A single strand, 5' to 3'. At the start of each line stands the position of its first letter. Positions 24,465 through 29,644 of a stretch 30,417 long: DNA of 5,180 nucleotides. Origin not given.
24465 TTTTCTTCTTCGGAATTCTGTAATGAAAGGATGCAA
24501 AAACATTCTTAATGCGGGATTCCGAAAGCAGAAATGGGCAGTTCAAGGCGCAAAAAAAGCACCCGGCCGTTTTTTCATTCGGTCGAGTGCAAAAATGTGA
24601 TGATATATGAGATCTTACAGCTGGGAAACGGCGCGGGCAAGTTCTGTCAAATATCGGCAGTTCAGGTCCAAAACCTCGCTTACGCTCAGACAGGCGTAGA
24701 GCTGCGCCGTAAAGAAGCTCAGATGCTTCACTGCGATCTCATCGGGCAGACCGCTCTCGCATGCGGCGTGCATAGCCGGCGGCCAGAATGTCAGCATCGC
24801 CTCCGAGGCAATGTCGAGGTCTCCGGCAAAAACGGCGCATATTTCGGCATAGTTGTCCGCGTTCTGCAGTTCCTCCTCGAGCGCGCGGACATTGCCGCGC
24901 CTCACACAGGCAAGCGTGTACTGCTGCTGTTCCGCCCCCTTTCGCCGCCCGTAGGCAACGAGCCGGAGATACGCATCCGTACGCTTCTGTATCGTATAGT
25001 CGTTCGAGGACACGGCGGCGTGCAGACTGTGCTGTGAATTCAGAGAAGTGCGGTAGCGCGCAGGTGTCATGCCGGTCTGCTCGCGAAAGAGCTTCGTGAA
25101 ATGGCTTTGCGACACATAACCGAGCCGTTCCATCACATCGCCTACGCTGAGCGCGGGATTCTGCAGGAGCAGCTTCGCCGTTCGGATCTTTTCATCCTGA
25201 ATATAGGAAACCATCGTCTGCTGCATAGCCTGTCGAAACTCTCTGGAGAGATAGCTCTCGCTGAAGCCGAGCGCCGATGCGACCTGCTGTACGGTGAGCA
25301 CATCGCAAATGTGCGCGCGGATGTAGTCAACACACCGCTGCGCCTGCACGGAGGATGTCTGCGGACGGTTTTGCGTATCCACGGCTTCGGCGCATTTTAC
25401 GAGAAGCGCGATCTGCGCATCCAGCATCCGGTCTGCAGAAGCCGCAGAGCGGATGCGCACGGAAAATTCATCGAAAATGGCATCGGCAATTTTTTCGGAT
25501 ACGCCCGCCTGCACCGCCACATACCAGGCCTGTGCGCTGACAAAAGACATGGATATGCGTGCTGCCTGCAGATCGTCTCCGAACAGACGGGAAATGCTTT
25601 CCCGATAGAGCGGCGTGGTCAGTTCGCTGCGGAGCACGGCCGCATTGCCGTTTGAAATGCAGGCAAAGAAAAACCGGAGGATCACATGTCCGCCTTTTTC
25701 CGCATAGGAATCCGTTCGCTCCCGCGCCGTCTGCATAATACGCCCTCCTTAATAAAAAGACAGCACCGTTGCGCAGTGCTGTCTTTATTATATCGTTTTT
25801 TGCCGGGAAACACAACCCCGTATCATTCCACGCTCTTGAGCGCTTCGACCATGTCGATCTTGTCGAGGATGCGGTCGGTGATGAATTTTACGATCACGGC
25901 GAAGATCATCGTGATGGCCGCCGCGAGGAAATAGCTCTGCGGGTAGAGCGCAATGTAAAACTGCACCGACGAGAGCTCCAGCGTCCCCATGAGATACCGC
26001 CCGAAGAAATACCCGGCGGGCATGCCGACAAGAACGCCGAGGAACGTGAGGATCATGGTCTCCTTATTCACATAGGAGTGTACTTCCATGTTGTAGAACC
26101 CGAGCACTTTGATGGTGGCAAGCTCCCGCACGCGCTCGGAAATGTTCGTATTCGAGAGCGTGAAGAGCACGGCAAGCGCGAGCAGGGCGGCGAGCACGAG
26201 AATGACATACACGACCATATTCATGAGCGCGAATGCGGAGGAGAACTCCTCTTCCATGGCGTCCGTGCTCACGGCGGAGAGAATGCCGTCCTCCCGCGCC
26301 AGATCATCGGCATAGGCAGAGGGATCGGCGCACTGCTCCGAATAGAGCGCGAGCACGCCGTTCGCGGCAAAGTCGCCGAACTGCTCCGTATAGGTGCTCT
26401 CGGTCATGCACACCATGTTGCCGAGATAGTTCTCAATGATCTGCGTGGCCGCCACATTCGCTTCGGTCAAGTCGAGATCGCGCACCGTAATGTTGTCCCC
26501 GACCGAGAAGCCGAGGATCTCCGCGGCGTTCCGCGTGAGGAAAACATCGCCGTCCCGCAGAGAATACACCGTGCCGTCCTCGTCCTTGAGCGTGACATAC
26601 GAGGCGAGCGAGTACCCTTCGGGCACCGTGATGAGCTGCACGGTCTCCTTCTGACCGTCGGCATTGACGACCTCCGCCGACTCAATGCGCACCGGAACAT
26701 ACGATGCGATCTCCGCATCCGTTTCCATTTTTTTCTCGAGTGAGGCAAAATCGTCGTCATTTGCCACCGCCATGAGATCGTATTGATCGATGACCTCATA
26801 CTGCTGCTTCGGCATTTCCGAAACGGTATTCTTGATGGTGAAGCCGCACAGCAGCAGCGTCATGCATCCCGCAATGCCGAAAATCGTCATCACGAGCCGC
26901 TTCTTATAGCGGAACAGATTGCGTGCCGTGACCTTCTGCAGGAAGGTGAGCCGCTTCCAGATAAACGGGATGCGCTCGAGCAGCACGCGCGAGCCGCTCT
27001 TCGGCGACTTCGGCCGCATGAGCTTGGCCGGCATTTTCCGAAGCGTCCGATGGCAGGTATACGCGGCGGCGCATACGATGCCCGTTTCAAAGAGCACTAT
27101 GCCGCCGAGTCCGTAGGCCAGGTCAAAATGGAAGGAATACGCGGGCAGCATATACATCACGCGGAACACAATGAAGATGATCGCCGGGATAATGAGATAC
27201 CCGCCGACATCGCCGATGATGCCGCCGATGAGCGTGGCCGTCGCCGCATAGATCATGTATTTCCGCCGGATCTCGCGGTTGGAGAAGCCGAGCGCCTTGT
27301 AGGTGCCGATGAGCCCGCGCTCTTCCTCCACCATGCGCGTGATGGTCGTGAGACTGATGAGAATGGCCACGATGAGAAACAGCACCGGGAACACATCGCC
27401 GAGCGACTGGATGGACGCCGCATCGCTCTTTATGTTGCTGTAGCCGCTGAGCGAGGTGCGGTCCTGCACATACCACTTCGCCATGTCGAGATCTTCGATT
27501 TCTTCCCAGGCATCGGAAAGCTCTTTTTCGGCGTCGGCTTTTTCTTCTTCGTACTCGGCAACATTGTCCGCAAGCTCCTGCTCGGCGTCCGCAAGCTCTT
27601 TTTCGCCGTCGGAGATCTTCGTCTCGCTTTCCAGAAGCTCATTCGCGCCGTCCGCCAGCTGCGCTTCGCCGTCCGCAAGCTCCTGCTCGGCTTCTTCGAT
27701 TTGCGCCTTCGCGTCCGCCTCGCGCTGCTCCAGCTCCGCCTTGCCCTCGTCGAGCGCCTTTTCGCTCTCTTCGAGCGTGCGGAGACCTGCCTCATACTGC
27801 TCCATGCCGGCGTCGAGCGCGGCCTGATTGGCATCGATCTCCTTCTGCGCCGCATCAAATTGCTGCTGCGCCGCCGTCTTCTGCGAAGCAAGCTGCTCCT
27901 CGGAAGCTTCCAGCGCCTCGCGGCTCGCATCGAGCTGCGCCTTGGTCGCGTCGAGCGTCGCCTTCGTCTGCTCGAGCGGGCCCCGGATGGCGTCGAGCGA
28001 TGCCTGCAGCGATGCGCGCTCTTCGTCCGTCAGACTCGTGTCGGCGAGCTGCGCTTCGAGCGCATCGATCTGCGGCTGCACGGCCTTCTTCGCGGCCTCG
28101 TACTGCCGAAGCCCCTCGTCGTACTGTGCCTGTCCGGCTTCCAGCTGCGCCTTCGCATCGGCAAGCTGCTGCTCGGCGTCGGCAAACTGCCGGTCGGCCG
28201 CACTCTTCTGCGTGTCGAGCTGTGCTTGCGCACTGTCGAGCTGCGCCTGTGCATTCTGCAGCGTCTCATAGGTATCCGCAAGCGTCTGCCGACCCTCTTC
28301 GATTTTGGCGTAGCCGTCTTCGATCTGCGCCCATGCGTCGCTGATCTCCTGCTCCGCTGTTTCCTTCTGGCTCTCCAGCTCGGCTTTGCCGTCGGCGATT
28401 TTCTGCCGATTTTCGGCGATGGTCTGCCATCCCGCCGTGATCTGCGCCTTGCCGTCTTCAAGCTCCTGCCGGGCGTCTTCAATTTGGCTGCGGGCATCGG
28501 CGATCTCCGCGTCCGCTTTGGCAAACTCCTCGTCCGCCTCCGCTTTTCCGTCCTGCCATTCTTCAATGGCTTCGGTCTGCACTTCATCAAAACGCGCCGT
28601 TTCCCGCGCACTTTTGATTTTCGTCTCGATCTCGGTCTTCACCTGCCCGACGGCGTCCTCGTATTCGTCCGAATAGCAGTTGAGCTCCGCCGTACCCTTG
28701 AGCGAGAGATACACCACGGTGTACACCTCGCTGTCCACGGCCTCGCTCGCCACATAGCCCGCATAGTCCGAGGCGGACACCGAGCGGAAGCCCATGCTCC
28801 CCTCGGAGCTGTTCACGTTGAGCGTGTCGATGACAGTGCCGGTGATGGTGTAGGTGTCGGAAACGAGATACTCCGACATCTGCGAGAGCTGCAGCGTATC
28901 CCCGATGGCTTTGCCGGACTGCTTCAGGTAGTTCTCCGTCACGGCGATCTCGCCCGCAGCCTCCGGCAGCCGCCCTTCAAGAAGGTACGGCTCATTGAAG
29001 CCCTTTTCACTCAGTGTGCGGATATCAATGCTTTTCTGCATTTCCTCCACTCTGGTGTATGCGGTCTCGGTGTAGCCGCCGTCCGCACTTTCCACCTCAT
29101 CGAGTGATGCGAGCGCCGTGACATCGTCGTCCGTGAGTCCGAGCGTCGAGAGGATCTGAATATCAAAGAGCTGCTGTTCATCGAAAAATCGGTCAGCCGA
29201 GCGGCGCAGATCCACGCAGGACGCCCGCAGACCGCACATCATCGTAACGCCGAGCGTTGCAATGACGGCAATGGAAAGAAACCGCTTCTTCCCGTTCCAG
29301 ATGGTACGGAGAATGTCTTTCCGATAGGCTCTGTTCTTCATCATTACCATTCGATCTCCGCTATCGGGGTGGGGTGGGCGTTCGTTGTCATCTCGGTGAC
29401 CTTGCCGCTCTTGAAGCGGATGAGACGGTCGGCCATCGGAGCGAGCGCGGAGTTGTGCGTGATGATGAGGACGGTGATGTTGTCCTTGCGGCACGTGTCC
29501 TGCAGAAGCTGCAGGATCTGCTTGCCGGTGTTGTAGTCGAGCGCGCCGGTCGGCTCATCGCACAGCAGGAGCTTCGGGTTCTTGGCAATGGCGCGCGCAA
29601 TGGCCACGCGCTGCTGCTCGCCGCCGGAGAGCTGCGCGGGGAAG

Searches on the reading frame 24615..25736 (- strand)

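Call 4: search_protein_families(library=pfam, proteins=[window:24615-25736:-])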
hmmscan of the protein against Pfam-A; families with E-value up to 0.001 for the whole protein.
window:24615-25736:- (373 aa): 2 families
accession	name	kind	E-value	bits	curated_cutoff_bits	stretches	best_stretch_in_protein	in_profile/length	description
PF00165.29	HTH_AraC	-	6.3e-23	80.8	26.6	2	196-230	9-42/42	Bacterial regulatory helix-turn-helix proteins, AraC family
PF12833.13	HTH_18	-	4.8e-21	75.3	33.6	1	153-230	2-79/80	Helix-turn-helix domain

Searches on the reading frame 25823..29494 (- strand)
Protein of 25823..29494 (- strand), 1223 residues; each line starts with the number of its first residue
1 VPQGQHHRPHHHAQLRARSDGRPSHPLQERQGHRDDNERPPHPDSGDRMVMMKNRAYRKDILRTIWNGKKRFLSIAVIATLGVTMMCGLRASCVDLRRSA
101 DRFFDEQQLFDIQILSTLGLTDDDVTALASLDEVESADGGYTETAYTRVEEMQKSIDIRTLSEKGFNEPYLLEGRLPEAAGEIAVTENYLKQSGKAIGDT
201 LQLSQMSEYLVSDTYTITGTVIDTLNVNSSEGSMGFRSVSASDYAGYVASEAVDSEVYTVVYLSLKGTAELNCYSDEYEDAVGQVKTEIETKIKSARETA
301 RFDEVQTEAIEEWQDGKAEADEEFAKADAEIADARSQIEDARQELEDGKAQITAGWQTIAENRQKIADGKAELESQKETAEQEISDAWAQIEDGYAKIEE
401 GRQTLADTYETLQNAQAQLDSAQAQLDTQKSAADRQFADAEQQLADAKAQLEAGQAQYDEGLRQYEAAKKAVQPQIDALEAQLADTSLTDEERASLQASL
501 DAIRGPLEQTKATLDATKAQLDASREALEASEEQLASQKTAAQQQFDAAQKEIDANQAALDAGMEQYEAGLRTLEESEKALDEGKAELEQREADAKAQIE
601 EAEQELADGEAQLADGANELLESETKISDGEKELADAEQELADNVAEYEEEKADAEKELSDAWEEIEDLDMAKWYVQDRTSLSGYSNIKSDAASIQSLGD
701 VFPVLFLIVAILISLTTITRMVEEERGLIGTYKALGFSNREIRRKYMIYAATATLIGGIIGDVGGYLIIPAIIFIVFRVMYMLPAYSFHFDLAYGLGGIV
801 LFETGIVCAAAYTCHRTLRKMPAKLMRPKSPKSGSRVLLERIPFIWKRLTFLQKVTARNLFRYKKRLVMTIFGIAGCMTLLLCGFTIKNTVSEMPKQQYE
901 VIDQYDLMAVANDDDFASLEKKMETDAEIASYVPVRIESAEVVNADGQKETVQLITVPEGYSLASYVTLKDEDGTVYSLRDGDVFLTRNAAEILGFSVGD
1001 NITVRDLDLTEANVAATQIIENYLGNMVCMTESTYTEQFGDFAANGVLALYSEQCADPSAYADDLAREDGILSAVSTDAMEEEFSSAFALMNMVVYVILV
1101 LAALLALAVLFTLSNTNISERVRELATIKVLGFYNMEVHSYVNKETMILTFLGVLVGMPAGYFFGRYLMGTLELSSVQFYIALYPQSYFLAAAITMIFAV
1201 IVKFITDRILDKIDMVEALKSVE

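Call 4: search_protein_families(library=pfam, proteins=[window:25823-29494:-])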
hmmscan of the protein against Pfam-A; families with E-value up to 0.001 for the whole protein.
window:25823-29494:- (1223 aa): 1 family
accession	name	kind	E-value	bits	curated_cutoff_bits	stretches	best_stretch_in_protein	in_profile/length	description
PF02687.27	FtsX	-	2.3e-26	92.6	25.5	2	701-801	2-102/120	FtsX-like permease C-terminal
